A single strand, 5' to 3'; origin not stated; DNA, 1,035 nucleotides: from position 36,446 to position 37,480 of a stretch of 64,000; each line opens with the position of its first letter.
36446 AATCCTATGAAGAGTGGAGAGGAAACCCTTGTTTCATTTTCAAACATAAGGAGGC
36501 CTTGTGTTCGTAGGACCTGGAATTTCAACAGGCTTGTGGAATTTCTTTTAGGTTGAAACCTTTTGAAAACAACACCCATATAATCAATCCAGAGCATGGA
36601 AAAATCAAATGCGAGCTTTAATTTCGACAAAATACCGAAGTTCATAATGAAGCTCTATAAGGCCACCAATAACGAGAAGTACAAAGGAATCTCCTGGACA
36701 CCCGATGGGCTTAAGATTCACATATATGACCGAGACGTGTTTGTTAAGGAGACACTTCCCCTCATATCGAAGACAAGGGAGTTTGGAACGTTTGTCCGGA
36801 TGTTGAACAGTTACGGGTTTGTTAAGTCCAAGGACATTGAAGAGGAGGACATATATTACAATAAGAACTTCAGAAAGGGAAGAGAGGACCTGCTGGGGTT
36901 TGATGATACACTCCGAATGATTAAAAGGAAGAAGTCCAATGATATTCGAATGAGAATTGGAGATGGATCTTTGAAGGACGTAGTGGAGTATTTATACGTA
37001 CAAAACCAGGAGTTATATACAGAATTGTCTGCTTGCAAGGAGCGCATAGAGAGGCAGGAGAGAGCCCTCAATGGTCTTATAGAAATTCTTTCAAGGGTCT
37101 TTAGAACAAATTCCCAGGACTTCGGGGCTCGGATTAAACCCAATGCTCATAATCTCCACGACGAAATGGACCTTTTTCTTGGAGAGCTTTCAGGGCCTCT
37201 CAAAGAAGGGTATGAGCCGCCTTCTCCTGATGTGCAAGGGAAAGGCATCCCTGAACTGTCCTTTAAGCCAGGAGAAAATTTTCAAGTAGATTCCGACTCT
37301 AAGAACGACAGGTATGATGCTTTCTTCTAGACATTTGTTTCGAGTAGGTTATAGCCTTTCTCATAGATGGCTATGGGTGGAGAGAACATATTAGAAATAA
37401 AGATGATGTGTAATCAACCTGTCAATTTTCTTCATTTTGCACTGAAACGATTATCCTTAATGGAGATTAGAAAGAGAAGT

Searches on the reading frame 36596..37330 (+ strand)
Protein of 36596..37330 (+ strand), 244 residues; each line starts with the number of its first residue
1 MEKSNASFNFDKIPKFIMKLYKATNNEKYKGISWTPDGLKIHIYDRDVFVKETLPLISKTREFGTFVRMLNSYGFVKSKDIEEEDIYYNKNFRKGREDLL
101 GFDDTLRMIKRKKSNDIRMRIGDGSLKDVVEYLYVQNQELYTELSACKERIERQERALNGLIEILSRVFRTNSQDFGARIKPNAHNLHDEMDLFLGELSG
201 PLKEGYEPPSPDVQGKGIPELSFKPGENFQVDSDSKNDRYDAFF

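Call 4: search_protein_families(library=pfam, proteins=[window:36596-37330:+], max_evalue=1)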
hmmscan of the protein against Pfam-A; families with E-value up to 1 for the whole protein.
window:36596-37330:+ (244 aa): 1 family
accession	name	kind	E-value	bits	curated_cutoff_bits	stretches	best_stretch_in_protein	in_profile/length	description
PF00447.23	HSF_DNA-bind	-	5.7e-18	65.7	22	1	16-100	1-94/100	HSF-type DNA-binding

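Call 40: search_solved_structures(query=window:36596-37330:+, max_evalue=0.001, show_alignments=5)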
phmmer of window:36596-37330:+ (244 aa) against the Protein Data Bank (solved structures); distinct sequences matched with E-value up to 0.001: 20.
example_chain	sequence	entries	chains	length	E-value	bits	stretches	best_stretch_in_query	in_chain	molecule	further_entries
7dcj_A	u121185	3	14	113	2.4e-10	43.5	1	12-86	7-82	Heat shock factor protein 1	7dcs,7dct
5hdg_A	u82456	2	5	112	2.5e-10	43.5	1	12-86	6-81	Heat shock factor protein 1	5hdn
2ldu_A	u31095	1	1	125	2.5e-10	43.4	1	12-87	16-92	Heat shock factor protein 1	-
5d5u_B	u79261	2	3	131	3.3e-10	43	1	12-86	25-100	Heat shock factor protein 1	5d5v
3hts_B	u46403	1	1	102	5.8e-10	42.2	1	11-93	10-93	HEAT SHOCK TRANSCRIPTION FACTOR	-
1fyk_A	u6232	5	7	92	1e-09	41.4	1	14-93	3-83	HEAT SHOCK FACTOR PROTEIN | HEAT SHOCK TRANSCRIPTION PROTEIN | HEAT-SHOCK TRANSCRIPTION FACTOR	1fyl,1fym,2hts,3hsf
1fbu_A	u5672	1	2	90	1.5e-09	40.9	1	14-93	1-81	HEAT SHOCK FACTOR PROTEIN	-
1hks_A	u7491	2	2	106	1.2e-08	37.9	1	13-90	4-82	HEAT-SHOCK TRANSCRIPTION FACTOR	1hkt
1fbs_A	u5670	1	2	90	1.9e-08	37.3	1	14-93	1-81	HEAT SHOCK FACTOR PROTEIN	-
1fbq_A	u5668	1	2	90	2e-08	37.2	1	14-93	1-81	HEAT SHOCK FACTOR PROTEIN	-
7dcu_A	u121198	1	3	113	1.1e-07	34.7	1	12-112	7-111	Heat shock factor protein 2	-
5hdk_A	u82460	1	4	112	1.2e-07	34.7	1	12-112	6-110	Heat shock factor protein 2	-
5d8k_B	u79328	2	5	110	1.7e-07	34.2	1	13-114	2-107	Heat shock factor protein 2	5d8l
6j6v_A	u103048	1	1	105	2.6e-07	33.6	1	13-86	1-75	Heat shock factor protein 4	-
7dci_A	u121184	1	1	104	2.7e-07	33.5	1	13-111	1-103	Heat shock factor protein 2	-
5d5w_B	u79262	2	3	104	4.7e-07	32.7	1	15-84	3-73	Putative transcription factor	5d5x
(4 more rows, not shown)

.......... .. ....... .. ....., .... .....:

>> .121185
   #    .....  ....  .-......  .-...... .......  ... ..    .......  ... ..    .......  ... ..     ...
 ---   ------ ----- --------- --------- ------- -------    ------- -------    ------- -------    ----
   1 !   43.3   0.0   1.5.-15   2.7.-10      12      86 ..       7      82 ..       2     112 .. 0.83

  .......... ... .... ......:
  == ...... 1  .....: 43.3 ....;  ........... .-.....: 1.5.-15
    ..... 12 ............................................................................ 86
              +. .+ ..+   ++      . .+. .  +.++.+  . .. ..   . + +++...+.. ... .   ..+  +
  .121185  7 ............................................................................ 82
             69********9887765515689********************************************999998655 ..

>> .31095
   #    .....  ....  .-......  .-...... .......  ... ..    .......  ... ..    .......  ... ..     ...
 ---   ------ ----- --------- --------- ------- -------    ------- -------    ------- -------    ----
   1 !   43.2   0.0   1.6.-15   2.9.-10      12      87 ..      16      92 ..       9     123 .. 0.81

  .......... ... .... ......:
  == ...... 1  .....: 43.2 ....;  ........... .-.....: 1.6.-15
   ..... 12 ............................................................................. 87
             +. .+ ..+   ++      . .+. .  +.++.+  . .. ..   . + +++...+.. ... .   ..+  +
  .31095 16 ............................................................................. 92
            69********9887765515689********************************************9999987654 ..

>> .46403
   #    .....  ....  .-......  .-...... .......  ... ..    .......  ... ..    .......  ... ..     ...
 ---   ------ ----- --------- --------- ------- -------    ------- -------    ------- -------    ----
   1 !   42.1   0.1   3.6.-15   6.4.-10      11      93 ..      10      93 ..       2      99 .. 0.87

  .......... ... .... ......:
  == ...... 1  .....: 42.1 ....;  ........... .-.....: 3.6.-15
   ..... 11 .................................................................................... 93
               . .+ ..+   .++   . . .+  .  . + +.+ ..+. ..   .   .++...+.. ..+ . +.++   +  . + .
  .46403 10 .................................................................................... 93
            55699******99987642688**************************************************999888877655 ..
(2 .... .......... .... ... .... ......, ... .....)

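Call 82: search_protein_families(library=ncbifam, proteins=[window:36596-37330:+], max_evalue=1)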
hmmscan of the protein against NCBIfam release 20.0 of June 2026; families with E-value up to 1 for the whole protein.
window:36596-37330:+ (244 aa): 2 families
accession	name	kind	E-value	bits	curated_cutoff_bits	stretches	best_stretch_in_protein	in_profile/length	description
NF006333.0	PRK08563.1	equivalog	0.089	12.4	143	1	57-125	89-150/188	DNA-directed RNA polymerase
NF040692.1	recomb_assoc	equivalog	0.096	12.2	40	0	110-150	91-131/207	gamma-mobile-trio protein GmtX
